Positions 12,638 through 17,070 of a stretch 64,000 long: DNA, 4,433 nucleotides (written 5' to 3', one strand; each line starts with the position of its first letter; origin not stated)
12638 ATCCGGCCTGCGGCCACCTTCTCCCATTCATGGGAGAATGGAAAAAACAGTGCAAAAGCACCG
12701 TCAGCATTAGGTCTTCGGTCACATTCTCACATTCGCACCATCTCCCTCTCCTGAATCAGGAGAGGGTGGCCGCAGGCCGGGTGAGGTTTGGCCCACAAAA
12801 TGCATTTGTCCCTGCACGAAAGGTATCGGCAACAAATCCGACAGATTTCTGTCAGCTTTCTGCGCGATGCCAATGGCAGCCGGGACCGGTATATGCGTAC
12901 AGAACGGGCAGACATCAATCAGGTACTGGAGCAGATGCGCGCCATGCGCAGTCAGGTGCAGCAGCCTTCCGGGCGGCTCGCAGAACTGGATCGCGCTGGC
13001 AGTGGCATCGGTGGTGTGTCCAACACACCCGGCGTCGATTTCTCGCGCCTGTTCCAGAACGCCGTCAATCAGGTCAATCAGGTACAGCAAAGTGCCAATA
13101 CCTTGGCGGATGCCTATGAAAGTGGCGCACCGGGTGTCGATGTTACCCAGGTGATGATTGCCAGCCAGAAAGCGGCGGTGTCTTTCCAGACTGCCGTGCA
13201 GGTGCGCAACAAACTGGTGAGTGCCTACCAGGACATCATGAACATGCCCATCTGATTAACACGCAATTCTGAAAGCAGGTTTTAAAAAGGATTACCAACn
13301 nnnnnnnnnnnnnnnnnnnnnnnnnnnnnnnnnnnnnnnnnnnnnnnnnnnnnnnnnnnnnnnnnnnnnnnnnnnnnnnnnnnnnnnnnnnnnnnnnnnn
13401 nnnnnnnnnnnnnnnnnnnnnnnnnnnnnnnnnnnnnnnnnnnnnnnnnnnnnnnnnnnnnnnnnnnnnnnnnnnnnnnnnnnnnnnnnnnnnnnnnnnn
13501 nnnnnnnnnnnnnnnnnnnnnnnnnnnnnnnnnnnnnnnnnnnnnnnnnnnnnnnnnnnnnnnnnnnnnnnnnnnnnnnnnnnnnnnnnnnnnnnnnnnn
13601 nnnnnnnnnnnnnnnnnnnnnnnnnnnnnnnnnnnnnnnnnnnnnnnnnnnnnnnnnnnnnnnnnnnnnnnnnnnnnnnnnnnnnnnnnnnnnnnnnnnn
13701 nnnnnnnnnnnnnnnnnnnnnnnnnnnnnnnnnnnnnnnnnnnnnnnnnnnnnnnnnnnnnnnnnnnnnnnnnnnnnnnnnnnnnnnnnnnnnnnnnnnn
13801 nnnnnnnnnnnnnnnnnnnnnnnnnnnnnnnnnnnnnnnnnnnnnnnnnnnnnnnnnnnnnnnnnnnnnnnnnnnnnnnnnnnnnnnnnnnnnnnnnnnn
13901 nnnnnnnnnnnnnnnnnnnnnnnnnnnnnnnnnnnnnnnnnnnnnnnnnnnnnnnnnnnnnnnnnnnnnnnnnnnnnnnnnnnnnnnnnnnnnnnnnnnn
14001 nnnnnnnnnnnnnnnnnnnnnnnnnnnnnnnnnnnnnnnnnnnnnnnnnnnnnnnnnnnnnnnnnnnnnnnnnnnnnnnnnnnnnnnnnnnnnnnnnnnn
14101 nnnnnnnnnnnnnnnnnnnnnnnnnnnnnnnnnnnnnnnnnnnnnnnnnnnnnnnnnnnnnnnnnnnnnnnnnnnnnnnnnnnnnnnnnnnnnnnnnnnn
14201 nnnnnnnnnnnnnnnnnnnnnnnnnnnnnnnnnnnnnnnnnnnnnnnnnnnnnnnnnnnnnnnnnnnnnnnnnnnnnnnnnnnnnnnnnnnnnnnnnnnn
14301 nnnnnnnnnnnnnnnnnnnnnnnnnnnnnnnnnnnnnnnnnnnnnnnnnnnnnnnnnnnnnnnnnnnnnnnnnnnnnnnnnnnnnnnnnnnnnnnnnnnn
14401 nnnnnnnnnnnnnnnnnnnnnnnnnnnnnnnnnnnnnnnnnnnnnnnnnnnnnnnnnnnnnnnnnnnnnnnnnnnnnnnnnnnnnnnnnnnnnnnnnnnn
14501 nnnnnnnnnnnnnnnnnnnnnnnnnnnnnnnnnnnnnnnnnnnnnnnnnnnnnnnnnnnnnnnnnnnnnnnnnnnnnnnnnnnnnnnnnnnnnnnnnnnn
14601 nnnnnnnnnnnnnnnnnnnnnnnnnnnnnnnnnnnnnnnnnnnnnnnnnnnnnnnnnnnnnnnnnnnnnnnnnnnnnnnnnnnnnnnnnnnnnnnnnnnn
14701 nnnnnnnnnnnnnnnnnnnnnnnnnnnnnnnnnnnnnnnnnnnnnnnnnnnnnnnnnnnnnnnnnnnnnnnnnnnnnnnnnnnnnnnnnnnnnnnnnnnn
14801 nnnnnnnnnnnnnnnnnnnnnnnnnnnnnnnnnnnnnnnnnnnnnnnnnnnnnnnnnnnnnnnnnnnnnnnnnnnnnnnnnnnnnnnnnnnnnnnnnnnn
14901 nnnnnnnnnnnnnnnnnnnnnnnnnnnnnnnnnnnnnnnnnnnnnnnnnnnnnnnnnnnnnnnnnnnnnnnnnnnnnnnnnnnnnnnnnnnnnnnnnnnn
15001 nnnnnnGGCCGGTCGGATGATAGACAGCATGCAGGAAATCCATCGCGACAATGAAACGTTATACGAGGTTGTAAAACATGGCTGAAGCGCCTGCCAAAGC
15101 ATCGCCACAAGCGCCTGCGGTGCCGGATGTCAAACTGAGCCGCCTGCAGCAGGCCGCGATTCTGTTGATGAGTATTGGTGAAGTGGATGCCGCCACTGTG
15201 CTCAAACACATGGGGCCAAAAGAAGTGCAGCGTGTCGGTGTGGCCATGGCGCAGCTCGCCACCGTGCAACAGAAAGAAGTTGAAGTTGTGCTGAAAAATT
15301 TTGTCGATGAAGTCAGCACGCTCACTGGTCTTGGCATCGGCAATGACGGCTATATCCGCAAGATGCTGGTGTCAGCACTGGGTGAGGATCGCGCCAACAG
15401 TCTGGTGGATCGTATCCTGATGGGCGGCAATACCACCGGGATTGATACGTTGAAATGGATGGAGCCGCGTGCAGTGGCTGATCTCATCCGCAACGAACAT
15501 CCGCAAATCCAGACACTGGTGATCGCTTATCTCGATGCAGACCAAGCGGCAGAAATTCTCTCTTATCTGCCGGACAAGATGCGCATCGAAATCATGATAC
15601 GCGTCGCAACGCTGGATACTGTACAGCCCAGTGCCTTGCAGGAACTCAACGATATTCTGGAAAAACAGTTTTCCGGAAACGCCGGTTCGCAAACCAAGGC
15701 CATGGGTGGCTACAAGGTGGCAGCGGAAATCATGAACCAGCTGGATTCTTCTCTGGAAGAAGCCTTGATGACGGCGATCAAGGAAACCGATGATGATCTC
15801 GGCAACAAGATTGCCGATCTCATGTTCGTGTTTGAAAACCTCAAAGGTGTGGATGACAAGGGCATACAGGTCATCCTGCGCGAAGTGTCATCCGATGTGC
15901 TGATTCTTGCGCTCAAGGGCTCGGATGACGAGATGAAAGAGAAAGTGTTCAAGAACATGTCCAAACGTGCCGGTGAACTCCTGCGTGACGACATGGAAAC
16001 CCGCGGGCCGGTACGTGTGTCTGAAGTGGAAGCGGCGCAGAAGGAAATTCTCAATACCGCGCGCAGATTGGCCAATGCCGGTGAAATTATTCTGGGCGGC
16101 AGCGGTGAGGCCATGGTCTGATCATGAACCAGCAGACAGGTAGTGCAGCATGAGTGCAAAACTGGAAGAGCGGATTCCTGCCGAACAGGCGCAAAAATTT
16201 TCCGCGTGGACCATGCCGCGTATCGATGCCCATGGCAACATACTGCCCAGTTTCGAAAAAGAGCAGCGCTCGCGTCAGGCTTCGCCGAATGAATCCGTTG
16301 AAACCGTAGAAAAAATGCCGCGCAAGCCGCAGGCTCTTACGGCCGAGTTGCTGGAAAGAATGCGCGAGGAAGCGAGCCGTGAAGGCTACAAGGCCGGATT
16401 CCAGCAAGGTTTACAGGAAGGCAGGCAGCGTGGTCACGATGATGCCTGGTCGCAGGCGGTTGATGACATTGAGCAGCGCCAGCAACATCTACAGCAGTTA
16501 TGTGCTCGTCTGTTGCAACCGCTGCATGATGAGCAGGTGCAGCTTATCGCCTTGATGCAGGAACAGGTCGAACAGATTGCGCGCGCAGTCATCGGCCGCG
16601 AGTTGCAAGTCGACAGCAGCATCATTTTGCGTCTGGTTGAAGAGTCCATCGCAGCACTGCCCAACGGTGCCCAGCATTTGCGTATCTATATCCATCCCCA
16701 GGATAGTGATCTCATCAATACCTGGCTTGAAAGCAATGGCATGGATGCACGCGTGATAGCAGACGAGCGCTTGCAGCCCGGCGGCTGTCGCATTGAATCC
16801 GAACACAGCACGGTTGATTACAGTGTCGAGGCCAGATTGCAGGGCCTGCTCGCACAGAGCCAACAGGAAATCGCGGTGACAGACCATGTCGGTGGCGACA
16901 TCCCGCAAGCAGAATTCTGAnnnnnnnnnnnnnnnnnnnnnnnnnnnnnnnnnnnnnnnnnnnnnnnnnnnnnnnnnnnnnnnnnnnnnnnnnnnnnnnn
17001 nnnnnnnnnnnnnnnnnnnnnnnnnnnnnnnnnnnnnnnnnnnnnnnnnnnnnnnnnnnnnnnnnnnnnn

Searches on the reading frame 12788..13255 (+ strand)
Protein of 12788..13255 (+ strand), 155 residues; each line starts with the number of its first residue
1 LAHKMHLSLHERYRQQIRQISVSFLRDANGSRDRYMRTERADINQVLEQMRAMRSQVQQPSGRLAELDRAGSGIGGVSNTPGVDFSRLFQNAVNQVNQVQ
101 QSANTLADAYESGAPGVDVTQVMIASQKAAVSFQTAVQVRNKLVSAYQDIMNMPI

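Call 49: search_protein_families(library=pfam, max_evalue=0.0001, proteins=[window:12788-13255:+])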
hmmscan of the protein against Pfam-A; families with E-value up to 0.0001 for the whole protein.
window:12788-13255:+ (155 aa): 1 family
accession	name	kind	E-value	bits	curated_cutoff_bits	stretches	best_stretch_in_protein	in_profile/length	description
PF02049.23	FliE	-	1.6e-30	105.5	22.4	1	79-155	14-89/89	Flagellar hook-basal body complex protein FliE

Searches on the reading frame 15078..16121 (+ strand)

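Call 4: search_protein_families(library=pfam, proteins=[window:15078-16121:+])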
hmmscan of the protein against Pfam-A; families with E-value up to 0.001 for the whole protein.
window:15078-16121:+ (347 aa): 4 families
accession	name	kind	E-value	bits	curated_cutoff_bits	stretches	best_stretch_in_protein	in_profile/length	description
PF01706.21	FliG_C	-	9.4e-43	145.3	23.3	1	233-339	2-108/108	FliG C-terminal domain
PF14842.11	FliG_N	-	5.2e-37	127.1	25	2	19-120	1-102/104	FliG N-terminal domain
PF14841.11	FliG_M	-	1.4e-32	112.2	25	1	130-203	1-74/76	FliG middle domain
PF03448.22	MgtE_N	-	1.8e-07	32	25.9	1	120-174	29-83/102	MgtE intracellular N domain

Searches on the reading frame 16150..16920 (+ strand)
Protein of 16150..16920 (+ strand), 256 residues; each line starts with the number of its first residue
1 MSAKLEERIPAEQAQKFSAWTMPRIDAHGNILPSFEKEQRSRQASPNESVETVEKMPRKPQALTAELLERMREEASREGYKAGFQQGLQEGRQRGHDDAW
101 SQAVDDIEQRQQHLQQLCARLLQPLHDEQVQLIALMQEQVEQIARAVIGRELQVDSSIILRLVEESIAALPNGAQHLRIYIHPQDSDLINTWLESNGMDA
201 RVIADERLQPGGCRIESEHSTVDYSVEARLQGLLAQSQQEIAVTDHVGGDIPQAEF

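Call 4: search_protein_families(library=pfam, proteins=[window:16150-16920:+])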
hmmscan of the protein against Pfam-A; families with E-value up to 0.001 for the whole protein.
window:16150-16920:+ (256 aa): 1 family
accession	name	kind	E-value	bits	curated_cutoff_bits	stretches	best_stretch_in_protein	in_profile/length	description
PF02108.21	FliH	-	5.8e-28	97.8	24.1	1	109-231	2-126/128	Flagellar assembly protein FliH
